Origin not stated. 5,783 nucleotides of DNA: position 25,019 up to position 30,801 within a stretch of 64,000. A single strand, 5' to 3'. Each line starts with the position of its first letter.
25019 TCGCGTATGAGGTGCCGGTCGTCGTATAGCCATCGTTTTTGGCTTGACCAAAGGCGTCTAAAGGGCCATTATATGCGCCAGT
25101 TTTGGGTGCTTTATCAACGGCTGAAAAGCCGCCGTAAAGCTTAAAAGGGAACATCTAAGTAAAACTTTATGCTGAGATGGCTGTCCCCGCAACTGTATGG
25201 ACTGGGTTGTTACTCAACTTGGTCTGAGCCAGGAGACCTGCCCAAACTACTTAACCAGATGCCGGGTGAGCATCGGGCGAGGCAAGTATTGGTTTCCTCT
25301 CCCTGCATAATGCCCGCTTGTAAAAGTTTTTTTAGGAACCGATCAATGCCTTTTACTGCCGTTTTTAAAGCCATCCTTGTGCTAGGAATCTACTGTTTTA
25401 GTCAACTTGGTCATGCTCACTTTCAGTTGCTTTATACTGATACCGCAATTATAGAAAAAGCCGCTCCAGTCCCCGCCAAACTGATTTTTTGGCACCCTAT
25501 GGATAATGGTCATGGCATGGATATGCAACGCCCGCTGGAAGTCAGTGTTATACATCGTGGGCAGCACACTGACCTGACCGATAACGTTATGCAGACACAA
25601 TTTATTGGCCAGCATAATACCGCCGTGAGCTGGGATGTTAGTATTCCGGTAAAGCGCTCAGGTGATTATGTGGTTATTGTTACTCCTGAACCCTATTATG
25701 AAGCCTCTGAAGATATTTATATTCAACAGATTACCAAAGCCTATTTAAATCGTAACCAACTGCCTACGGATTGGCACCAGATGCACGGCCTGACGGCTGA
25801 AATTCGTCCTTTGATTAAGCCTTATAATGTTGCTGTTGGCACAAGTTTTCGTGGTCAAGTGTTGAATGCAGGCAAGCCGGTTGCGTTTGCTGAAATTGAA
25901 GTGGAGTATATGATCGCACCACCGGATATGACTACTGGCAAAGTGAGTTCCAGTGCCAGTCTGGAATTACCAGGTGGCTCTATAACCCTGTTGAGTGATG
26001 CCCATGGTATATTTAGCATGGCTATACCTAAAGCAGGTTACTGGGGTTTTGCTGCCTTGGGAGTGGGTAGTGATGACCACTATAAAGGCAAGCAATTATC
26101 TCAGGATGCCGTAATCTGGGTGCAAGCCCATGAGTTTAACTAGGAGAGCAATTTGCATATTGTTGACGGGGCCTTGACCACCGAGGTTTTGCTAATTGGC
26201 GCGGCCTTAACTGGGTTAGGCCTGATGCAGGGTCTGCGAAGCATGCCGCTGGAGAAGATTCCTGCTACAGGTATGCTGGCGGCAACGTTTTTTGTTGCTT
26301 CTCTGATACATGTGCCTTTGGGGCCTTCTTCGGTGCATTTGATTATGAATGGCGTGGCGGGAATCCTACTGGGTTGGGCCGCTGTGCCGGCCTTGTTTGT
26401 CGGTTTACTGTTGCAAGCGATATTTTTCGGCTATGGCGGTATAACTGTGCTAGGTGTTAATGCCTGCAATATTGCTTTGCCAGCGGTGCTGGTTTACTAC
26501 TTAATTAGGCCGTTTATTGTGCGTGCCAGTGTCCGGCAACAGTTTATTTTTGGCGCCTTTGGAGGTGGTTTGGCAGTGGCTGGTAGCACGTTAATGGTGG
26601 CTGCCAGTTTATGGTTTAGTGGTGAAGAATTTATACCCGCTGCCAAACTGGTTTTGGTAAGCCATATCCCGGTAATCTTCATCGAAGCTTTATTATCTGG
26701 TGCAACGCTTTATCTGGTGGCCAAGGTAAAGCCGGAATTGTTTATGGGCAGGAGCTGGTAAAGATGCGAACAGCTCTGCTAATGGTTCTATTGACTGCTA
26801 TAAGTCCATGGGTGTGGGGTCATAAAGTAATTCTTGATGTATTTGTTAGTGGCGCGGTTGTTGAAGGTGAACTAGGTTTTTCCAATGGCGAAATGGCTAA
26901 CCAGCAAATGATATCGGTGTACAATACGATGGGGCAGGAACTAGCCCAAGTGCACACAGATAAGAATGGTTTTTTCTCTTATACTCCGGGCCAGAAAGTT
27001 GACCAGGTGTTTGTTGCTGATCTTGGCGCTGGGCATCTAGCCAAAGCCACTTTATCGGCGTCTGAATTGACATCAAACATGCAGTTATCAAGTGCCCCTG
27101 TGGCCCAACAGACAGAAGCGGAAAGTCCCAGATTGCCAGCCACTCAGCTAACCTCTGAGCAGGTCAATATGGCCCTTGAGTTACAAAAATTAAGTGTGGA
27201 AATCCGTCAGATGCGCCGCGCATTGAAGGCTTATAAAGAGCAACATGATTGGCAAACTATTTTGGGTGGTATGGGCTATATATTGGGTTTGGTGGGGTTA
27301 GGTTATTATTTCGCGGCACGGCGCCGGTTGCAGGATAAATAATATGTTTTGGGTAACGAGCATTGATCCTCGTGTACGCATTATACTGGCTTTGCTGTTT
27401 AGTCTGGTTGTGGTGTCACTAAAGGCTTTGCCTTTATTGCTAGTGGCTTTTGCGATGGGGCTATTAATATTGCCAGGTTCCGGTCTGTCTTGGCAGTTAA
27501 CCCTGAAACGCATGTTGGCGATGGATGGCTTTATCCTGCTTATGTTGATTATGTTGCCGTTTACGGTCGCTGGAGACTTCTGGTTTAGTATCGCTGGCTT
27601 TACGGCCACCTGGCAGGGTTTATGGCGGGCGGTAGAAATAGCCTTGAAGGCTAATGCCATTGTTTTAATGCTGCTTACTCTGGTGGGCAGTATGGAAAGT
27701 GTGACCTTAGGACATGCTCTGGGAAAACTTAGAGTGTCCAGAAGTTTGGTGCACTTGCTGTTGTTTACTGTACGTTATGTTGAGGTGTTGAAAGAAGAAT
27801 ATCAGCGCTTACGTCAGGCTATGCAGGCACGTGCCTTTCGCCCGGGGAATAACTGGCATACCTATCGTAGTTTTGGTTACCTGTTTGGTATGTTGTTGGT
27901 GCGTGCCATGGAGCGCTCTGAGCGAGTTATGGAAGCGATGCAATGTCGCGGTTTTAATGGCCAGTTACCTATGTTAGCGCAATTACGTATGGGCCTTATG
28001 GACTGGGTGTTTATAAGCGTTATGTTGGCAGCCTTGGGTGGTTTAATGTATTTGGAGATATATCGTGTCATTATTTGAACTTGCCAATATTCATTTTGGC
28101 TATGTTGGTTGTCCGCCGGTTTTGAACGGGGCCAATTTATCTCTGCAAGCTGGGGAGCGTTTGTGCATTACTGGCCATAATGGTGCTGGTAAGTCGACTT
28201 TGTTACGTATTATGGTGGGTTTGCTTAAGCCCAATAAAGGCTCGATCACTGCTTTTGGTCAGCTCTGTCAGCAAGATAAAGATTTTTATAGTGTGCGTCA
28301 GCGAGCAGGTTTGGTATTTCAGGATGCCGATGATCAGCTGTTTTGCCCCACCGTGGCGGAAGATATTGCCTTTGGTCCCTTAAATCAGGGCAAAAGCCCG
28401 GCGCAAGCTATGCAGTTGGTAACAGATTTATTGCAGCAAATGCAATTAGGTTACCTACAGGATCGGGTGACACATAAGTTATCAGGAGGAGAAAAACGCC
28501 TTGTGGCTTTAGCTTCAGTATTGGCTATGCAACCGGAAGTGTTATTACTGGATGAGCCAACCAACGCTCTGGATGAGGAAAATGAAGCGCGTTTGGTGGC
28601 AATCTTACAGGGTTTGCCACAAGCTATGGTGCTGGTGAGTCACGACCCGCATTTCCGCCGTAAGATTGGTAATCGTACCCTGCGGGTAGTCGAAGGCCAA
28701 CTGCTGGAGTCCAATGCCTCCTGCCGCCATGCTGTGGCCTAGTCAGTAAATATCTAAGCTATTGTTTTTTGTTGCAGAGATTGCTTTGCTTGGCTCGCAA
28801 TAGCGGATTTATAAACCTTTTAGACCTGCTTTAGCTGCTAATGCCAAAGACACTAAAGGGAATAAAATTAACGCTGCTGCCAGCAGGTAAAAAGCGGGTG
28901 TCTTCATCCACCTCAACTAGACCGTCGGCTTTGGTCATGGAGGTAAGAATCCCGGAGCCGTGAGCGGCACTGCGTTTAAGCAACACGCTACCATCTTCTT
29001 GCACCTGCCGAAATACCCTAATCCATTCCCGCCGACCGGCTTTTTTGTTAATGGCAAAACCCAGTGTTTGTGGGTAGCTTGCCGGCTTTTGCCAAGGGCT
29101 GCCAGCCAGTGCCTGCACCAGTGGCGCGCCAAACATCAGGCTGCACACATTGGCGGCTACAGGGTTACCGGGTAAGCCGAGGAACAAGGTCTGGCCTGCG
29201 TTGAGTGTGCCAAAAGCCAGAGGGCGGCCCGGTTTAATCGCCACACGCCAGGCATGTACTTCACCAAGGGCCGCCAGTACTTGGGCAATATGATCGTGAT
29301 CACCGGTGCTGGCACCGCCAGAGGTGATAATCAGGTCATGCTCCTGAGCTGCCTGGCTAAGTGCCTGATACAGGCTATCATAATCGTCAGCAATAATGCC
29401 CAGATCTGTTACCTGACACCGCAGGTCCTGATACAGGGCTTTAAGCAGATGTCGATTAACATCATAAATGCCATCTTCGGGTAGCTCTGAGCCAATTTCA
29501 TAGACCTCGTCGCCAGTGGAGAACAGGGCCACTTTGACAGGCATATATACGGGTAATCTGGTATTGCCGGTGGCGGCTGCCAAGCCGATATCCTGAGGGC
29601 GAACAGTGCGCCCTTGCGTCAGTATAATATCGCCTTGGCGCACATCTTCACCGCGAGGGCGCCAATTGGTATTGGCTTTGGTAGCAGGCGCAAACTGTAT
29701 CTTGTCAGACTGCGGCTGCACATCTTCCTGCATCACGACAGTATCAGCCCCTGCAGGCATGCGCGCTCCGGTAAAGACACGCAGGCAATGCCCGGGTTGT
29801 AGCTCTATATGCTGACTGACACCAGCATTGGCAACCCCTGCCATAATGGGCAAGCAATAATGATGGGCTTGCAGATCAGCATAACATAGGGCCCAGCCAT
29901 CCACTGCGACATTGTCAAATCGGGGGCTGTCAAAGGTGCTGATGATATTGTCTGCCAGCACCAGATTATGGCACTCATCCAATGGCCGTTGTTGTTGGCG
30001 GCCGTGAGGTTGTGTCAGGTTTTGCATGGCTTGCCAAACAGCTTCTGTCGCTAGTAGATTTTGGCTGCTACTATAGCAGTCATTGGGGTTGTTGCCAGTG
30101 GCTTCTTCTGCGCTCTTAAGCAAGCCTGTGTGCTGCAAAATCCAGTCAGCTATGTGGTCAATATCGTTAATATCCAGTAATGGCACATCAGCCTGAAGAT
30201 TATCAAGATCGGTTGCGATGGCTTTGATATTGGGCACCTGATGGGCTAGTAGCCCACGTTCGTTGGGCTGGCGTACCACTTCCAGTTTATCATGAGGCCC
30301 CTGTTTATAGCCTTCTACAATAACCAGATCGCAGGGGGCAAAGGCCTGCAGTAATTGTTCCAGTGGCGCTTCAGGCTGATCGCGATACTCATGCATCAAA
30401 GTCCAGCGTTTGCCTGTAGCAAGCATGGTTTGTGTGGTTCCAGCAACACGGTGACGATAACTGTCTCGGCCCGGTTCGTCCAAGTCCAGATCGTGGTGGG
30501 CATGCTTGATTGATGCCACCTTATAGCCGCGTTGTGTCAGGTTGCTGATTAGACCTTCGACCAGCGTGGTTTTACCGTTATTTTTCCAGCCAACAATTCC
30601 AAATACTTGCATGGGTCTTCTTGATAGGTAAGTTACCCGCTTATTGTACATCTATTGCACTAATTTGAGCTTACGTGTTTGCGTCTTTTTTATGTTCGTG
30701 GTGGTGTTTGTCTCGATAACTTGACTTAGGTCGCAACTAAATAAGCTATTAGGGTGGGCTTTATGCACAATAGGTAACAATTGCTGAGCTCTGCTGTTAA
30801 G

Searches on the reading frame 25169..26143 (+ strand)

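Call 5: search_protein_families(library=pfam, max_evalue=0.00001, proteins=[window:25169-26143:+])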
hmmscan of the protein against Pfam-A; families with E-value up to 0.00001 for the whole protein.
window:25169-26143:+ (324 aa): 1 family
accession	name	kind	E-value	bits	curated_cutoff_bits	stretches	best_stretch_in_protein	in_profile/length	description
PF10670.15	DUF4198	-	6.4e-43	147.8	34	1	82-298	2-207/209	Domain of unknown function (DUF4198)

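Call 36: search_protein_families(library=ncbifam, max_evalue=1e-10, proteins=[window:25169-26143:+])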
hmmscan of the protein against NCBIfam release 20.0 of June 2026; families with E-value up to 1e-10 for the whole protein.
window:25169-26143:+ (324 aa): 0 families

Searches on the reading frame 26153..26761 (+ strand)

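Call 5: search_protein_families(library=pfam, max_evalue=0.00001, proteins=[window:26153-26761:+])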
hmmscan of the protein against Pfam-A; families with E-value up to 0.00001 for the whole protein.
window:26153-26761:+ (202 aa): 1 family
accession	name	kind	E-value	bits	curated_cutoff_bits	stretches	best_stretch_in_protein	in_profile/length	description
PF01891.21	CbiM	-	1.9e-48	165.4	23.1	1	2-196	1-205/205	Cobalt uptake substrate-specific transmembrane region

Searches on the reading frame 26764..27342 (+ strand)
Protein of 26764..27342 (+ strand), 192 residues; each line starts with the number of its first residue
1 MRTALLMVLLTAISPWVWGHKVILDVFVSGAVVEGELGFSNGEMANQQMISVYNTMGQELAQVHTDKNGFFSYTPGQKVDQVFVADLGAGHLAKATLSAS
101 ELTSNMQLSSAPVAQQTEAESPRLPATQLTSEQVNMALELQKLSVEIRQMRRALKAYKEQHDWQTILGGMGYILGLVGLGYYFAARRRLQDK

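Call 6: search_protein_families(library=pfam, max_evalue=0.00001, proteins=[window:26764-27342:+])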
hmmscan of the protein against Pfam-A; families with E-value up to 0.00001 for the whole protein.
window:26764-27342:+ (192 aa): 0 families

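Call 36: search_protein_families(library=ncbifam, max_evalue=1e-10, proteins=[window:26764-27342:+])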
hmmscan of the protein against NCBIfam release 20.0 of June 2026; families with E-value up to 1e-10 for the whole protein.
window:26764-27342:+ (192 aa): 1 family
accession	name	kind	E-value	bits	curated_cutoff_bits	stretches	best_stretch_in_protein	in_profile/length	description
NF058648.1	ECF_sub_HI1622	equivalog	1.2e-45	155.7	100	1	8-187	2-180/180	NikL family nickel/cobalt ECF transporter subunit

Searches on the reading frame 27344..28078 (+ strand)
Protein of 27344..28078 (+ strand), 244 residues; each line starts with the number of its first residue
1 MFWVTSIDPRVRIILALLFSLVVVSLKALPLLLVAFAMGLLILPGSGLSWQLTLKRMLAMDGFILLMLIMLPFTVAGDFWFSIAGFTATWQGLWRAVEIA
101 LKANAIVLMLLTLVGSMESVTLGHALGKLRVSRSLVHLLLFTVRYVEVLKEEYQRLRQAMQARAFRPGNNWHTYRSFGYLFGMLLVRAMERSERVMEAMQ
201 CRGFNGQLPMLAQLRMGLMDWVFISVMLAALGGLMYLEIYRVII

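Call 6: search_protein_families(library=pfam, max_evalue=0.00001, proteins=[window:27344-28078:+])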
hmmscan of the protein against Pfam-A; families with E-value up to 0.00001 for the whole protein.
window:27344-28078:+ (244 aa): 1 family
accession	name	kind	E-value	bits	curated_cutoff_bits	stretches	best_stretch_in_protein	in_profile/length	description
PF02361.21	CbiQ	-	1.1e-30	107.4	25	1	3-206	4-210/216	Cobalt transport protein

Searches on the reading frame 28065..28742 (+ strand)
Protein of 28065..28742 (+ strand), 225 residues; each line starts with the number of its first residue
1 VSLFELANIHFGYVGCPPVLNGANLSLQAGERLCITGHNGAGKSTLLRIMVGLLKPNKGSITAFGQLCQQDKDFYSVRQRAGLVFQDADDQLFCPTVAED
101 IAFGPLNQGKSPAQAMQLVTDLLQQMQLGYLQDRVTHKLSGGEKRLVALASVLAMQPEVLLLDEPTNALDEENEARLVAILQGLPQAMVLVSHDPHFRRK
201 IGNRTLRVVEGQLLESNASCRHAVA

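Call 6: search_protein_families(library=pfam, max_evalue=0.00001, proteins=[window:28065-28742:+])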
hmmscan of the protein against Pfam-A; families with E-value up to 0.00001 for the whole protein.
window:28065-28742:+ (225 aa): 3 families
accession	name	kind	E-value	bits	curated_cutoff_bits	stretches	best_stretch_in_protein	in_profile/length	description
PF00005.33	ABC_tran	-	3.3e-32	112.4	25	1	20-167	1-137/137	ABC transporter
PF13304.12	AAA_21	-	1.6e-09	38.7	27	0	133-196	232-301/304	AAA domain, putative AbiEii toxin, Type IV TA system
PF02463.25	SMC_N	-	2.2e-09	37.5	40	1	34-198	28-202/220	RecF/RecN/SMC N terminal domain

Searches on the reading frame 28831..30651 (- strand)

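Call 6: search_protein_families(library=pfam, max_evalue=0.00001, proteins=[window:28831-30651:-])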
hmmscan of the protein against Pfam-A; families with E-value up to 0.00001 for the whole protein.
window:28831-30651:- (606 aa): 4 families
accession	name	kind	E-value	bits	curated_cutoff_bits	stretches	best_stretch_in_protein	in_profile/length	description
PF03205.20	MobB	-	4e-44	150.2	26.6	1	16-148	1-133/133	Molybdopterin guanine dinucleotide synthesis protein B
PF03453.22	MoeA_N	-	1e-38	133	30.8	1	207-362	8-160/160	MoeA N-terminal region (domain I and II)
PF00994.29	MoCF_biosynth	-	2.9e-28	98.8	26.6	1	376-512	2-142/144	Probable molybdopterin binding domain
PF03454.20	MoeA_C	-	1.5e-14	54.4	22.1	1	530-599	4-72/72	MoeA C-terminal region (domain IV)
